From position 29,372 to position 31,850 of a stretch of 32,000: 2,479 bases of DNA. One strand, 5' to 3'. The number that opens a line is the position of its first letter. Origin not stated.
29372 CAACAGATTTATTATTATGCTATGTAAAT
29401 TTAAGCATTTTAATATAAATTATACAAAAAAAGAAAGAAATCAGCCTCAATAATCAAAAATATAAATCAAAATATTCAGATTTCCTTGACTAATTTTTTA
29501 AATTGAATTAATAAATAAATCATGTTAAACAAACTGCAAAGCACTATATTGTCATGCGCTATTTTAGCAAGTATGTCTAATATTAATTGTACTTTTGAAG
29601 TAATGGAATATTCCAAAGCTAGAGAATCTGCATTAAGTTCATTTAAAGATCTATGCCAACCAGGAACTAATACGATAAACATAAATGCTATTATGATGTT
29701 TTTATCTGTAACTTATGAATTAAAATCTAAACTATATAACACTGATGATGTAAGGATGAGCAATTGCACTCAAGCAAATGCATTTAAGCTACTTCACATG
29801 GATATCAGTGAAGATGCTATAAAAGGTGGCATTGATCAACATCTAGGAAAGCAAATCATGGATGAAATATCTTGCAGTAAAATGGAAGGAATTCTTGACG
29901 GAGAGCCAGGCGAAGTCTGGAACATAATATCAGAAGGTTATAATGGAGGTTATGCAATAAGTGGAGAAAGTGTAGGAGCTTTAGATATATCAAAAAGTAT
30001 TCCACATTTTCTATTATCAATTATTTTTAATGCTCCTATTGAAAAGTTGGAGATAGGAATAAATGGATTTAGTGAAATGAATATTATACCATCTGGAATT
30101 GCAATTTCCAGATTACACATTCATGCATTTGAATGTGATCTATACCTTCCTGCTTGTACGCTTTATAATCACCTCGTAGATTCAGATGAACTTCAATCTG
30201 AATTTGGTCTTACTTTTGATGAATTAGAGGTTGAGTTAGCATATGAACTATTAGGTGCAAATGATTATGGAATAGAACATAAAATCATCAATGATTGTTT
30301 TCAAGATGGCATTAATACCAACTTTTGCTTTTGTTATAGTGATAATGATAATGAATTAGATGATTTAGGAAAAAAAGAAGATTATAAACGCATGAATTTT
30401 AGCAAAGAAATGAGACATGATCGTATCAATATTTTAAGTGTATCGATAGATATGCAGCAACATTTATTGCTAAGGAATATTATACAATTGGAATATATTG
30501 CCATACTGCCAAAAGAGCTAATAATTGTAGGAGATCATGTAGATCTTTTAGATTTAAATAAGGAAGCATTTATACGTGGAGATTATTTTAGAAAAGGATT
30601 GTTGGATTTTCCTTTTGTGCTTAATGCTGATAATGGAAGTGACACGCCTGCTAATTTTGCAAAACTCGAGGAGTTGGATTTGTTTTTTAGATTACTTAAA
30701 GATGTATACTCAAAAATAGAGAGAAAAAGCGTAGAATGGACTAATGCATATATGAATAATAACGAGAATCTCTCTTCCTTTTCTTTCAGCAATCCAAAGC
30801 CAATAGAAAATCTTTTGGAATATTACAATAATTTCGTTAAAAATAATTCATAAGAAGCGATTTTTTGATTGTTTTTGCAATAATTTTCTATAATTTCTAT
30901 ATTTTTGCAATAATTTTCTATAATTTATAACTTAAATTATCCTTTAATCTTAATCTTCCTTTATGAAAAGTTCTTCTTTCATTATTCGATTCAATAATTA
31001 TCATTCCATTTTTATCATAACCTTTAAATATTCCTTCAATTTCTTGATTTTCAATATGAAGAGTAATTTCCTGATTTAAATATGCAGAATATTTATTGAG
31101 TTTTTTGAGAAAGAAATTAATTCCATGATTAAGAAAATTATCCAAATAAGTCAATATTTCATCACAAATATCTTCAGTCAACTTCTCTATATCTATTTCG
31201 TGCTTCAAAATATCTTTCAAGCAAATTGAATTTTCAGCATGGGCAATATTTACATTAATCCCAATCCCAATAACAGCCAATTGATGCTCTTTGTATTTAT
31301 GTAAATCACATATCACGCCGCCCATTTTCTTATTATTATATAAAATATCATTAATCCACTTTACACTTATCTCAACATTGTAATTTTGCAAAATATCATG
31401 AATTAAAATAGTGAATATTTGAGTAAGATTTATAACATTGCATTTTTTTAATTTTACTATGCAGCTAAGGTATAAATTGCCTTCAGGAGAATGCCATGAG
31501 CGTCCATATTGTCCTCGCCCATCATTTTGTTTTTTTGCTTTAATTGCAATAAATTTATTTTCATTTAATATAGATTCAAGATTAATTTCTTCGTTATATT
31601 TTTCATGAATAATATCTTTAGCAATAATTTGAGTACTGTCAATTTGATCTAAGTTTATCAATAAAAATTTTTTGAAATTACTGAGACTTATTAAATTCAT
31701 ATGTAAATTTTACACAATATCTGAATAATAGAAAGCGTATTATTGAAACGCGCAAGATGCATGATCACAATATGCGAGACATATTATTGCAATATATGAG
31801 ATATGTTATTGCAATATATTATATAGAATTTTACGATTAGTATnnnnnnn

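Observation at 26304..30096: Essential gyrB is bracketed by a 586-bp, about 99 percent identical inverted repeat: a candidate invertible segment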

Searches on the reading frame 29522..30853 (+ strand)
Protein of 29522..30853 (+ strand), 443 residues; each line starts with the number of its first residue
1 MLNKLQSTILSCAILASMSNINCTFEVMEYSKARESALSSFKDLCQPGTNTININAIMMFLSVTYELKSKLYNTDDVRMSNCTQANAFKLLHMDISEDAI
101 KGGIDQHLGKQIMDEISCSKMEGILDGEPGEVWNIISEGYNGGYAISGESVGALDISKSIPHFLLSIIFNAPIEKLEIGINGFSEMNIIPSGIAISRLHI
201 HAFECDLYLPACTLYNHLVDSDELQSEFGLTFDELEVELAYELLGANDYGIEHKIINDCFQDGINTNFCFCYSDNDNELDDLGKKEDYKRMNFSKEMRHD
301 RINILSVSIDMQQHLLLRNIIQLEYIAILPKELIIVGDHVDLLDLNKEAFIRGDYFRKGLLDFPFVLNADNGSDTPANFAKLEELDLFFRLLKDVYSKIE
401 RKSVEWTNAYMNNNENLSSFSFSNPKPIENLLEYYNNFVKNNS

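Call 10: search_protein_families(library=pfam, proteins=[window:29522-30853:+], max_evalue=0.1)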
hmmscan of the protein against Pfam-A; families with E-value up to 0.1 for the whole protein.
window:29522-30853:+ (443 aa): 0 families

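Call 13: find_homologous_proteins(query=window:29522-30853:+, max_evalue=0.001)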
Query window:29522-30853:+ (443 aa): 2 proteins with E <= 0.001 among 5143 candidates.
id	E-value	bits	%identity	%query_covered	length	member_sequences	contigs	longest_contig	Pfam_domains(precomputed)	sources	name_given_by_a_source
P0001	1.5e-294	995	100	100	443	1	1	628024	-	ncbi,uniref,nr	ncbi:hypothetical protein FZC35_00645 [Candidatus Cytomitobacter indipagum]|uniref:Uncharacterized p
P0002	1.1e-120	422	95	47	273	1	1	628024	-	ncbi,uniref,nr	ncbi:hypothetical protein FZC35_00635 [Candidatus Cytomitobacter indipagum]|uniref:Uncharacterized p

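Call 22: search_protein_representatives(protein=window:29522-30853:+)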
Query: 443 residues. Proteins with E-value up to 0.001 (for the whole library): 3; up to 1e-10: 2; up to 1e-30: 2. The best 3 are listed.
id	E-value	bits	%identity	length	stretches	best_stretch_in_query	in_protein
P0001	4.9e-295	994.5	100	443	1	1-443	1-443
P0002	3.4e-121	421.8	97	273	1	1-201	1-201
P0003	2.0e-05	40.3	45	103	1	333-441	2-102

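Call 31: search_protein_families(library=pfam, proteins=[window:29522-30850:+], max_evalue=10)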
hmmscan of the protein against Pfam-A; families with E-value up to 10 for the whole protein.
window:29522-30850:+ (443 aa): 1 family
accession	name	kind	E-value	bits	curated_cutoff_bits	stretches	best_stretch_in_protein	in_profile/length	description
PF22673.2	MCP-like_PDC_1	-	0.13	13.1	27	1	381-425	49-91/113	Methyl-accepting chemotaxis protein-like, first PDC sensor domain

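Call 32: search_solved_structures(query=window:29522-30850:+, max_evalue=10)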
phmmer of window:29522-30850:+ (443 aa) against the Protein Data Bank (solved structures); distinct sequences matched with E-value up to 10: 0.

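Call 38: predict_structure(protein=window:29522-30853:+)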
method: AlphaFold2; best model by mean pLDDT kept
length: 443 residues; sequences in the alignment: 1
mean_pLDDT: 31.2   pTM: 0.17
mean pLDDT of the five models: 31.2, 28.1, 25.7, 24.7, 24.2
residues with pLDDT >= 90: 0; 70-90: 0; 50-70: 0; < 50: 443
segments of 3 or more residues with pLDDT < 50: 1-443
pLDDT, mean of each block of 10 residues (from residue 1): 34 34 29 33 33 34 35 32 33 33 34 33 28 27 24 25 26 25 23 24 29 35 36 39 34 38 30 28 27 23 25 28 28 29 27 27 28 32 38 39 34 39 38 43 36
secondary structure, 60 per line:
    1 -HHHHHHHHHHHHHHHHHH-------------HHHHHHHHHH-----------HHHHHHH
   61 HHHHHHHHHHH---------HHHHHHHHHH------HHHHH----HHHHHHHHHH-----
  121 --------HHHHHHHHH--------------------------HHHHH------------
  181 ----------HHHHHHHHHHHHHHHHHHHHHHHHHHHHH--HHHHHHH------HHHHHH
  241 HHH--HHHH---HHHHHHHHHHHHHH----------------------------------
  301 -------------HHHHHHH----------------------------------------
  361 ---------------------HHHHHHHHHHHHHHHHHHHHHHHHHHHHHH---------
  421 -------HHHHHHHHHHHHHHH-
elements in order: H2-19 H33-42 H54-71 H81-90 H97-101 H106-115 H129-137 H164-168 H191-219 H222-228 H235-243 H246-249 H253-266 H314-320 H382-411 H428-442

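Call 55: find_encoding_contigs(protein=P0002, flank=10000, max_places=10)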
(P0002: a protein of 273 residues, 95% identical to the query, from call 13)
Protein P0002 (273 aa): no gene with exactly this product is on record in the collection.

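Call 56: find_encoding_contigs(protein=P0001, flank=10000, max_places=10)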
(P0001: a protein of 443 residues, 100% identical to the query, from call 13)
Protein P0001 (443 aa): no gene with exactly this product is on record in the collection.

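Call 57: list_cluster_members(proteins=[P0001, P0002, P0003])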
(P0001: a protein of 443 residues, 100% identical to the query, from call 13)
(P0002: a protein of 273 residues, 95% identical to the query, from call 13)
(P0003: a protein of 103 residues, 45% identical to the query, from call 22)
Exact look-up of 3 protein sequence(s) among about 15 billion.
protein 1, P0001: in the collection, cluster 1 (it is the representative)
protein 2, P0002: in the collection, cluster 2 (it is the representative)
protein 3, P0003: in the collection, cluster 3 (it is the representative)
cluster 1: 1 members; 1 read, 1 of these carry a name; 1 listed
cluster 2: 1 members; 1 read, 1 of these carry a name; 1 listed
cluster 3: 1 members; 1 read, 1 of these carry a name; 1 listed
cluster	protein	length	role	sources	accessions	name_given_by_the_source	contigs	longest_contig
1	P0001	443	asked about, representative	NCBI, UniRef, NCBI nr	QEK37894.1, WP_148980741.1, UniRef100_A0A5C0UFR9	hypothetical protein FZC35_00645 [Candidatus Cytomitobacter indipagum] | Uncharacterized protein n=1 Tax=Candidatus Cytomitobacter indipagum TaxID=2601575 ... | hypothetical protein [Candidatus Cytomitobacter indipagum]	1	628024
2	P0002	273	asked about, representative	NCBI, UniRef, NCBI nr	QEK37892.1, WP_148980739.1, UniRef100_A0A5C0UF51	hypothetical protein FZC35_00635 [Candidatus Cytomitobacter indipagum] | Uncharacterized protein n=1 Tax=Candidatus Cytomitobacter indipagum TaxID=2601575 ... | hypothetical protein [Candidatus Cytomitobacter indipagum]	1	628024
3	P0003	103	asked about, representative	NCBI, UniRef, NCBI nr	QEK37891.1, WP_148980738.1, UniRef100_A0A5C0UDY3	hypothetical protein FZC35_00630 [Candidatus Cytomitobacter indipagum] | Uncharacterized protein n=1 Tax=Candidatus Cytomitobacter indipagum TaxID=2601575 ... | hypothetical protein [Candidatus Cytomitobacter indipagum]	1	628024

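Call 62: search_protein_families(library=ncbifam, proteins=[window:29522-30850:+], max_evalue=0.1)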
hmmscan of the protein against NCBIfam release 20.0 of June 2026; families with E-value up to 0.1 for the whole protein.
window:29522-30850:+ (443 aa): 0 families

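Call 63: search_protein_families(library=padloc, proteins=[window:29522-30850:+], max_evalue=0.1)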
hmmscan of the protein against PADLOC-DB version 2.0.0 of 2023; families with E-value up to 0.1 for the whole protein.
window:29522-30850:+ (443 aa): 0 families

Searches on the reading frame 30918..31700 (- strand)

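Call 10: search_protein_families(library=pfam, proteins=[window:30918-31700:-], max_evalue=0.1)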
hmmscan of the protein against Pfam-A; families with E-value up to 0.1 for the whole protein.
window:30918-31700:- (260 aa): 4 families
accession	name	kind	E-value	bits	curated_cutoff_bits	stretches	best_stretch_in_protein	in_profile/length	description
PF03099.24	BPL_LplA_LipB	-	8.1e-16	58.6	21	1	53-149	27-133/133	Biotin/lipoate A/B protein ligase family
PF02237.23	BPL_C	-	9.5e-06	25.9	21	1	207-247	1-42/48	Biotin protein ligase C terminal domain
PF21948.1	LplA-B_cat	-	0.00025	21.5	27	1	73-131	72-131/200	Lipoyl protein ligase A/B catalytic domain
PF21128.4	MCM4_WHD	-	0.0099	16.4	24.4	1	173-245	5-73/75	MCM4, winged helix domain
